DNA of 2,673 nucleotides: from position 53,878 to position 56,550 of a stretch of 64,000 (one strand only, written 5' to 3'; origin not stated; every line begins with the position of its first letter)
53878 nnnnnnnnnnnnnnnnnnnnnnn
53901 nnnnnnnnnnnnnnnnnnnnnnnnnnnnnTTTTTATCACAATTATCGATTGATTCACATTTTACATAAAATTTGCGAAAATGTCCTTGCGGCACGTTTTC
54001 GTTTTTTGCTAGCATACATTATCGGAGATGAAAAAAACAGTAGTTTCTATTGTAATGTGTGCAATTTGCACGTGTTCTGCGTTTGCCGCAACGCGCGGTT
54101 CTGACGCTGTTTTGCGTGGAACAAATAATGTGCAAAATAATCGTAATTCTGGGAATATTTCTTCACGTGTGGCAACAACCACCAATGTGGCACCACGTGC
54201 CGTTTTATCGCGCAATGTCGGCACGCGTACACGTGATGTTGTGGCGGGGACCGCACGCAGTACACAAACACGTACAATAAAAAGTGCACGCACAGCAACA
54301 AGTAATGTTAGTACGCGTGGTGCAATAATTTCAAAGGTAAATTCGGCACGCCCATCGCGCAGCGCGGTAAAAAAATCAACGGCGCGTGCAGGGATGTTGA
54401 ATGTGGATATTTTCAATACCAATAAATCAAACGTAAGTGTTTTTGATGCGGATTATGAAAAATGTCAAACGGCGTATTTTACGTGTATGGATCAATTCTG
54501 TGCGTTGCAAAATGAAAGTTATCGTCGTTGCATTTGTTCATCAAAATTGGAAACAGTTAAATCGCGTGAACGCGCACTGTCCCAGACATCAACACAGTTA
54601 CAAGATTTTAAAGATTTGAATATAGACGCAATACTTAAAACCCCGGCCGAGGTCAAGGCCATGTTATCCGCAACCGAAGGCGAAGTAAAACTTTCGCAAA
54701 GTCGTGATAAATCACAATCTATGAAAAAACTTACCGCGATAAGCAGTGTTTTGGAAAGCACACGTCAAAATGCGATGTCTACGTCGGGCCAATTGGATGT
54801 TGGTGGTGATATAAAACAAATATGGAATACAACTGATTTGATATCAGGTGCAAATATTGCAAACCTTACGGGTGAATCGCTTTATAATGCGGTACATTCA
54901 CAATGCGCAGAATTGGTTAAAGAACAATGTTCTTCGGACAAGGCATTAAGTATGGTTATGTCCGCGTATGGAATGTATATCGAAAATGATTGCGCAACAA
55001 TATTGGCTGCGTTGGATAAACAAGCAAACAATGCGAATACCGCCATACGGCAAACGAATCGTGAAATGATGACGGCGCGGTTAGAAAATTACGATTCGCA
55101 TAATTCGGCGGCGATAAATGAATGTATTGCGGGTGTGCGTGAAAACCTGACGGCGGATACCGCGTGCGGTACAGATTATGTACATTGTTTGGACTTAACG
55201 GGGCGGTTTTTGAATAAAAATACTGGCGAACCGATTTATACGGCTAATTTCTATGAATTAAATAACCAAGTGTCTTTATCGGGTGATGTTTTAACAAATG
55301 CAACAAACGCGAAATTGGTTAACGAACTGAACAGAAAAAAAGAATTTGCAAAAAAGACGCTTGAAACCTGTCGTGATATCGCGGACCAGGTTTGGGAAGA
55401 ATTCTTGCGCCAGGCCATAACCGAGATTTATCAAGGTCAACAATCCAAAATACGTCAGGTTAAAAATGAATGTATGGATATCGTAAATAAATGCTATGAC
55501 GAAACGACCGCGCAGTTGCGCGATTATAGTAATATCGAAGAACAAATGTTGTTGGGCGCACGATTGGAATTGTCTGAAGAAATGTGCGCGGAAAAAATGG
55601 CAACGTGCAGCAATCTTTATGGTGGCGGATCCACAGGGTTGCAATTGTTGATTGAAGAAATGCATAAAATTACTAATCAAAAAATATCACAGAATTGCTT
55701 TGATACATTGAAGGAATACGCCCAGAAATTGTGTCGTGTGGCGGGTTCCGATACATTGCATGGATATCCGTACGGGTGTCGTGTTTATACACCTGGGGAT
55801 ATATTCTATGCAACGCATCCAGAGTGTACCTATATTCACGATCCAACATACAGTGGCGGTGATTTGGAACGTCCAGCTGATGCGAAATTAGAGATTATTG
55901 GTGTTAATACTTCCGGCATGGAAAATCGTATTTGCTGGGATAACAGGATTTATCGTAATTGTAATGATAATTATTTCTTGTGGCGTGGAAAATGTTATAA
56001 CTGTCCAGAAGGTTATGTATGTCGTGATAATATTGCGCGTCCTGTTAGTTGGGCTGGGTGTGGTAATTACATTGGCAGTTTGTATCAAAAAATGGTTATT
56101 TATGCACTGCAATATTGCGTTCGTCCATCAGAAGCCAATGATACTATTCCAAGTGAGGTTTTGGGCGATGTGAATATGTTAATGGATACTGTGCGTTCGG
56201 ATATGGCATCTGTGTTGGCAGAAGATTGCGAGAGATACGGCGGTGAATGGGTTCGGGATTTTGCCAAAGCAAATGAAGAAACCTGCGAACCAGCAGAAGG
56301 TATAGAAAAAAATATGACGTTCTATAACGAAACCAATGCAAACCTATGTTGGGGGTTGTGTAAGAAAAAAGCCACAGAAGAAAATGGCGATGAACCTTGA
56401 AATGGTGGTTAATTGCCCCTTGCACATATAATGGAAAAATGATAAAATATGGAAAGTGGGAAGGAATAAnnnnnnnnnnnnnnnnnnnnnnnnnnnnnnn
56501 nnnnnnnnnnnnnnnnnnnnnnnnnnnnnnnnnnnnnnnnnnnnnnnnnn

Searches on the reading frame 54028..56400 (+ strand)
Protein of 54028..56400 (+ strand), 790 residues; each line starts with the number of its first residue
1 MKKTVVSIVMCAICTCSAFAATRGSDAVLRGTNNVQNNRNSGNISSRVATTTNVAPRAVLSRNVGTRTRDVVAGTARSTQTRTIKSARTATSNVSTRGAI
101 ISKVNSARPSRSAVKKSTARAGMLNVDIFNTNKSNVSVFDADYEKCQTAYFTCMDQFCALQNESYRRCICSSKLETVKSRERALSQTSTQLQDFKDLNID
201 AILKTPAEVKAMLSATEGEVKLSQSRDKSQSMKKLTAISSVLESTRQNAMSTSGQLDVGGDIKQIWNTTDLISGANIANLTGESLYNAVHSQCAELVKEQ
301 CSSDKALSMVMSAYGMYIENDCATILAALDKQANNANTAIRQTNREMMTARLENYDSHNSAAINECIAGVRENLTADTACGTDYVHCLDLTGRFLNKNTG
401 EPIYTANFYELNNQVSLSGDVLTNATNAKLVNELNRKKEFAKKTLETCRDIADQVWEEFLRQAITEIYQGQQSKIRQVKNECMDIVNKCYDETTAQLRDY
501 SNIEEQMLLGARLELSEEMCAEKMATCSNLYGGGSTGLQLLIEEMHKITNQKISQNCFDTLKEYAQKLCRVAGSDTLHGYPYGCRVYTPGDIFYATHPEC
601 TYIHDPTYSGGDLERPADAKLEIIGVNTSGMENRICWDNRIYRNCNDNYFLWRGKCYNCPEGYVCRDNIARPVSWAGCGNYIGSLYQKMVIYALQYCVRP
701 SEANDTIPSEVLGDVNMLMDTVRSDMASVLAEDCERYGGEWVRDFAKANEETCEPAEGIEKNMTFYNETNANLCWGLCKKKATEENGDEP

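Call 6: search_protein_families(library=pfam, proteins=[window:54028-56400:+], max_evalue=1)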
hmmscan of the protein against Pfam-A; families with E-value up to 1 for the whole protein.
window:54028-56400:+ (790 aa): 3 families
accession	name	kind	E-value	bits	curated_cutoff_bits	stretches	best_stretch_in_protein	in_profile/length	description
PF22863.1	TraI_middle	-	0.027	15.1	27.6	1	283-356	14-87/89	TraI-like middle domain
PF15913.10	Furin-like_2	-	0.066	13.9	28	1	635-667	64-97/102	Furin-like repeat, cysteine-rich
PF01920.25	Prefoldin_2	-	0.21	12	27.6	1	417-472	50-104/106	Prefoldin subunit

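Call 7: search_protein_families(library=ncbifam, proteins=[window:54028-56400:+], max_evalue=1)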
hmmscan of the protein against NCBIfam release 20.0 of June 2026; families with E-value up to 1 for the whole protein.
window:54028-56400:+ (790 aa): 0 families
